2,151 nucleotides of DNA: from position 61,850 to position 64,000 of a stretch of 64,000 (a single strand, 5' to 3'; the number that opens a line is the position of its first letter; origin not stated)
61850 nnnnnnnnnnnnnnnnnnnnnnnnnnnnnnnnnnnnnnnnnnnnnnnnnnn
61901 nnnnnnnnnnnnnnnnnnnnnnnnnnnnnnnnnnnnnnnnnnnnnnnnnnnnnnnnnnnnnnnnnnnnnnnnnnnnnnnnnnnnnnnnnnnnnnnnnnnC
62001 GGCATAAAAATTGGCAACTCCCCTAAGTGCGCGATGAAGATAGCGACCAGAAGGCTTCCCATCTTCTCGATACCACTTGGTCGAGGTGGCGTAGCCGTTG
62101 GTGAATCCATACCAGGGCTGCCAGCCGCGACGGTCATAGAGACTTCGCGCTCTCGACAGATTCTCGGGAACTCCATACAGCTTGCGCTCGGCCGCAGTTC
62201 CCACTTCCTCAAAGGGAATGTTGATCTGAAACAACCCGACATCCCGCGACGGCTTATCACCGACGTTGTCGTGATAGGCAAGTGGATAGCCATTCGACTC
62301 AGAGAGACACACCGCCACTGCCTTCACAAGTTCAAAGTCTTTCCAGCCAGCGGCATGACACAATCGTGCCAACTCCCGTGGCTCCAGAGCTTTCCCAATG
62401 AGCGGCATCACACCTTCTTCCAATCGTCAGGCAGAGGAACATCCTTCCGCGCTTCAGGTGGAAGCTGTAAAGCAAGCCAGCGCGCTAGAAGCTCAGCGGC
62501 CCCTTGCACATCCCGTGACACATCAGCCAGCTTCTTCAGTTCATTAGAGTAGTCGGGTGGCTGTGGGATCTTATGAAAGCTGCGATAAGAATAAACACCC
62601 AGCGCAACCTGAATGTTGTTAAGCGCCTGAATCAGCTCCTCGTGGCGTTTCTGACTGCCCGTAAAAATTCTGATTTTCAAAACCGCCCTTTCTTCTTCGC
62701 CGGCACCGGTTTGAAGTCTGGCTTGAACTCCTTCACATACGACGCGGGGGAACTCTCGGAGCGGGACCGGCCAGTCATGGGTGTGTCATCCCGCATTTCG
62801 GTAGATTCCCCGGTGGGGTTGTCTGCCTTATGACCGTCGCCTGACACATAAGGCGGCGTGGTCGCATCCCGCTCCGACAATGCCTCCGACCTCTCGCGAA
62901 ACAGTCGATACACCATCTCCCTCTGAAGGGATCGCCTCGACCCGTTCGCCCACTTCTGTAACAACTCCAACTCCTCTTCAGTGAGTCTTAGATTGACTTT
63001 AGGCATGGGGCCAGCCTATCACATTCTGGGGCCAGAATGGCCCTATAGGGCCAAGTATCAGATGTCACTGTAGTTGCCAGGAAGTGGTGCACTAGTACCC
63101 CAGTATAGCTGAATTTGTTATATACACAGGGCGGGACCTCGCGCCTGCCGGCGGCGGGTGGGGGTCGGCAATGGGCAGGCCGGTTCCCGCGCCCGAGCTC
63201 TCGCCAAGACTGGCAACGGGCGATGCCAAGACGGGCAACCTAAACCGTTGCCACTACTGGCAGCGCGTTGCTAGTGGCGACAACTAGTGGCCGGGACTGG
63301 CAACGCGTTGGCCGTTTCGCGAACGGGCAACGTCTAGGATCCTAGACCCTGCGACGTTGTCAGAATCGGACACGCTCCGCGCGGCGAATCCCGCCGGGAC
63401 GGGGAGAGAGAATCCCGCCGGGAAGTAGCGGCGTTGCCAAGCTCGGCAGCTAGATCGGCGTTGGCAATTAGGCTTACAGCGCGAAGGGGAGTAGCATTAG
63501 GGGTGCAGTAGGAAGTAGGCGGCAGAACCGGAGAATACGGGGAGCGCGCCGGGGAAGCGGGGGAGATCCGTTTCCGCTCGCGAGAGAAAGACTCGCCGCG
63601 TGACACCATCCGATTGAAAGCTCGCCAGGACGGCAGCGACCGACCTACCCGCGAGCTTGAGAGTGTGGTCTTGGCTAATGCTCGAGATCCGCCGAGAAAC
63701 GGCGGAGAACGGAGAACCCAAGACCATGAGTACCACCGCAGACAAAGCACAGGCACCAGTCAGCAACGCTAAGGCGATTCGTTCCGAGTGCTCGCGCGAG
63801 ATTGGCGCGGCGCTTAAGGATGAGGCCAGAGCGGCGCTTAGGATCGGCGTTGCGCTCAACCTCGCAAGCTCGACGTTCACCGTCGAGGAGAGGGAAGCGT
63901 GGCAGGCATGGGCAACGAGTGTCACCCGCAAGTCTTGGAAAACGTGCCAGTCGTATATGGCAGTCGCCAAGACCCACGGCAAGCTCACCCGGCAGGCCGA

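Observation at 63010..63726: Iteron-like repeat array in a divergent control region flanked by an RHH regulator gene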

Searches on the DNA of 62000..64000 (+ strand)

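Call 8: search_dna_similar(query=window:62000-64000:+, collection=phages, mode=distant)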
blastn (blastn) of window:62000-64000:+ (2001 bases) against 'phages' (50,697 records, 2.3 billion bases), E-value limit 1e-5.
No match.

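Call 17: search_dna_similar(query=window:62000-64000:+, collection=plasmids, mode=distant)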
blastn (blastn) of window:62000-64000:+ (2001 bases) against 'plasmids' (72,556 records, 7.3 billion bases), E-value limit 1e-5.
No match.
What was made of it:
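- Tried and rejected: blastn of 62000-64000 against GenBank phages and PLSDB plasmids (calls 8, 17)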

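Call 29: search_rna_families(source=window, start=62900, end=63800, threshold=evalue, max_evalue=1)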
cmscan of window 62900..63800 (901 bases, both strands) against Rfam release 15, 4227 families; matches with E-value up to 1: 0.
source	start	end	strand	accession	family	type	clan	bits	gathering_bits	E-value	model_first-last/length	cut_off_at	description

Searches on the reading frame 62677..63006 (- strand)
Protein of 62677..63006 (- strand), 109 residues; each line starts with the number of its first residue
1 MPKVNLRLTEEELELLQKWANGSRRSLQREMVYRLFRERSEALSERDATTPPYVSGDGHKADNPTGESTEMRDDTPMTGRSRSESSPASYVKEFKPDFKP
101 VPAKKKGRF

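Call 10: search_protein_families(library=pfam, proteins=[window:62677-63006:-], max_evalue=0.1)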
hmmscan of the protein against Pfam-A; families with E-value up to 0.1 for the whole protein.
window:62677-63006:- (109 aa): 1 family
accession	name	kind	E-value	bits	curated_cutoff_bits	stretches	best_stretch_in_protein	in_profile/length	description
PF03869.20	Arc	-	0.0064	16.8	20.4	1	1-35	4-38/50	Arc-like DNA binding domain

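Call 11: search_protein_families(library=phrogs, proteins=[window:62677-63006:-], max_evalue=0.1)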
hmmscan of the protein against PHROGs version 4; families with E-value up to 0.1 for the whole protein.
window:62677-63006:- (109 aa): 2 families
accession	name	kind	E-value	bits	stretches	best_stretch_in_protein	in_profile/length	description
phrog_795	-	other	0.007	17.7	1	2-41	18-57/116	partition protein ATPase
phrog_228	-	transcription regulation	0.01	16.6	1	1-41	10-50/251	Arc-like repressor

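Call 12: find_related_loci(query=window:62677-63006:-, collection=viral_contigs, flank=6000)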
Query window:62677-63006:- (109 aa) in viral_contigs; peptide patterns used: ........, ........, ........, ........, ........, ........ (x = any residue, [..] = any of these).
54 stretches matched a pattern, but none encodes a relative of the query by tblastn (E <= 1e-3).

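Call 14: find_encoding_contigs(protein=window:62677-63006:-, flank=10000, max_places=6)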
Protein window:62677-63006:- (109 aa): no gene with exactly this product is on record in the collection.

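Call 30: find_homologous_proteins(query=window:62677-63006:-, max_evalue=0.01)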
Query window:62677-63006:- (109 aa): 2 proteins with E <= 0.01 among 5 candidates.
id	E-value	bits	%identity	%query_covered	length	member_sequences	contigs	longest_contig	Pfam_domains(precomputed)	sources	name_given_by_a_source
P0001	2.7e-65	235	100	100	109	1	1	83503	-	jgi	-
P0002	5.5e-14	70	49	99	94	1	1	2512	-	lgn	-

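Call 31: find_encoding_contigs(protein=P0001, flank=10000)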
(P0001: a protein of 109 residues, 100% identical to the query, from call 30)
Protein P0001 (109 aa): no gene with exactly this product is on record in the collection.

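Call 32: find_encoding_contigs(protein=P0002, flank=10000)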
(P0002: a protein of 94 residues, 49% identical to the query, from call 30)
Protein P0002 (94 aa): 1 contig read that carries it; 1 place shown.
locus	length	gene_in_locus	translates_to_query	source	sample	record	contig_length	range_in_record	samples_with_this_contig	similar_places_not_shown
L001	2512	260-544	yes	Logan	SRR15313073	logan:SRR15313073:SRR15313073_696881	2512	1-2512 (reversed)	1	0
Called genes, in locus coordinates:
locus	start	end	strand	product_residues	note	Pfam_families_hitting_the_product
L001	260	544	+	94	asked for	-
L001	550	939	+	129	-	-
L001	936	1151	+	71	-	-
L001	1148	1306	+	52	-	-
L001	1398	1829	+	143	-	-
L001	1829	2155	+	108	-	-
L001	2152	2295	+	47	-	-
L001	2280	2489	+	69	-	-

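Call 43: find_related_loci(query=A1, collection=metagenome_contigs, flank=10000)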
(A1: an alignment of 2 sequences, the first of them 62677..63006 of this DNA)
Query A1 (109 aa) in metagenome_contigs; peptide patterns used: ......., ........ (x = any residue, [..] = any of these).
406 stretches matched a pattern, but none encodes a relative of the query by tblastn (E <= 1e-3).

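Call 108: search_protein_families(library=ncbifam, proteins=[window:62677-63006:-], max_evalue=0.1)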
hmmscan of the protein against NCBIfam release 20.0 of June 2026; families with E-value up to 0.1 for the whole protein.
window:62677-63006:- (109 aa): 1 family
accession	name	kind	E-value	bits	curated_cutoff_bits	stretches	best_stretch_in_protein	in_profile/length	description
NF052309.1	conj_TF_TprA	exception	0.049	14.1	150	1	15-48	19-50/81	ICE element conjugation transcription factor TprA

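Call 113: predict_structure(alignment_id=A1)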
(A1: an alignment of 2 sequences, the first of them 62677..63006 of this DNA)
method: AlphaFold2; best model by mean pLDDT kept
length: 109 residues; sequences in the alignment: 2
mean_pLDDT: 61.2   pTM: 0.21
mean pLDDT of the five models: 61.2, 60.8, 60.6, 60.3, 53.5
residues with pLDDT >= 90: 0; 70-90: 35; 50-70: 48; < 50: 26
segments of 3 or more residues with pLDDT < 50: 52-54, 56-63, 65-68, 77-80
pLDDT, mean of each block of 10 residues (from residue 1): 66 77 67 78 56 45 47 49 52 71 65
secondary structure, 60 per line:
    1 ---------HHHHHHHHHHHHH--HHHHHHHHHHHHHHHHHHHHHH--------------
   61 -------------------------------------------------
elements in order: H10-22 H25-46

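Call 115: search_solved_structures(query=A1, max_evalue=10)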
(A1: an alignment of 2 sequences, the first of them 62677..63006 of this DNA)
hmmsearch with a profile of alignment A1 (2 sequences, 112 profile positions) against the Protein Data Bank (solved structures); distinct sequences matched with E-value up to 10: 7.
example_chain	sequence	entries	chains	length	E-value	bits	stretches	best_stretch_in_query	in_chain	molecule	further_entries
1baz_A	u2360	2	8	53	0.0033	20.9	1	1-36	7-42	ARC REPRESSOR | PROTEIN (ARC FV10 REPRESSOR)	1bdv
1u9p_A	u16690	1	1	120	0.026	18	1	2-36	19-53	pArc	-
1arq_A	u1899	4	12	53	0.027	18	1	1-36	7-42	ARC REPRESSOR | PROTEIN (GENE-REGULATING PROTEIN ARC) | PROTEIN (ARC REPRESSOR)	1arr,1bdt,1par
9pio_G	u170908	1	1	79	0.061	16.8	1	1-36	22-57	Arc family DNA-binding protein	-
1myk_A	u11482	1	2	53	0.51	13.8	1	1-36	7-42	ARC REPRESSOR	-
5tu8_A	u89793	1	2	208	0.59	13.6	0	73-110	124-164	Aap G58-spacer-G513* (variant G5-spacer-variant G5)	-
9yah_A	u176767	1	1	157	1.7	12.2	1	42-96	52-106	Copper chaperone PCu(A)C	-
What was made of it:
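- On RHH (ParG/omega-type) centromere or partition cassette: An Arc-like RHH is supported at marginal significance: Pfam Arc E 0.0064, PDB Arc E 0.0033, strand-helix-helix topology (calls 10, 113, 115).
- On Arc/MetJ-superfamily RHH repressor with autoregulatory operator: The AF2 monomer is extended at 1-9 with helices at 10-22 and 25-46; confidence is low (mean pLDDT 61) (calls 113, 115).
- Checked: The RHH call is supported at marginal significance: Pfam Arc E 0.0064 (below the gathering score), PDB Arc repressor E 0.0033, and a predicted strand-helix-helix topology (calls 10, 113, 115).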

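Call 116: fold_search(model_id=the predicted structure, library=pdb)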
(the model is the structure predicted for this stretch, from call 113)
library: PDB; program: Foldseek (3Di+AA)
matches with E <= 10: 2; with E <= 0.001: 0
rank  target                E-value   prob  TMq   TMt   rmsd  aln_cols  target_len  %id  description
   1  8oin_Bp               5.9e+00  0.06  0.25  0.20  20.2       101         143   22  55S mammalian mitochondrial ribosome with mtRF1 and P-site tRNA (released 2023-06-14)
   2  9szr_B                8.3e+00  0.03  0.19  0.02  28.2        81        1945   26  shutdown state non-muscle myosin 2A heads region (released 2025-10-22)
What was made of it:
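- Tried and rejected: The fold search with the low-confidence RHH monomer model was uninformative (call 116).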
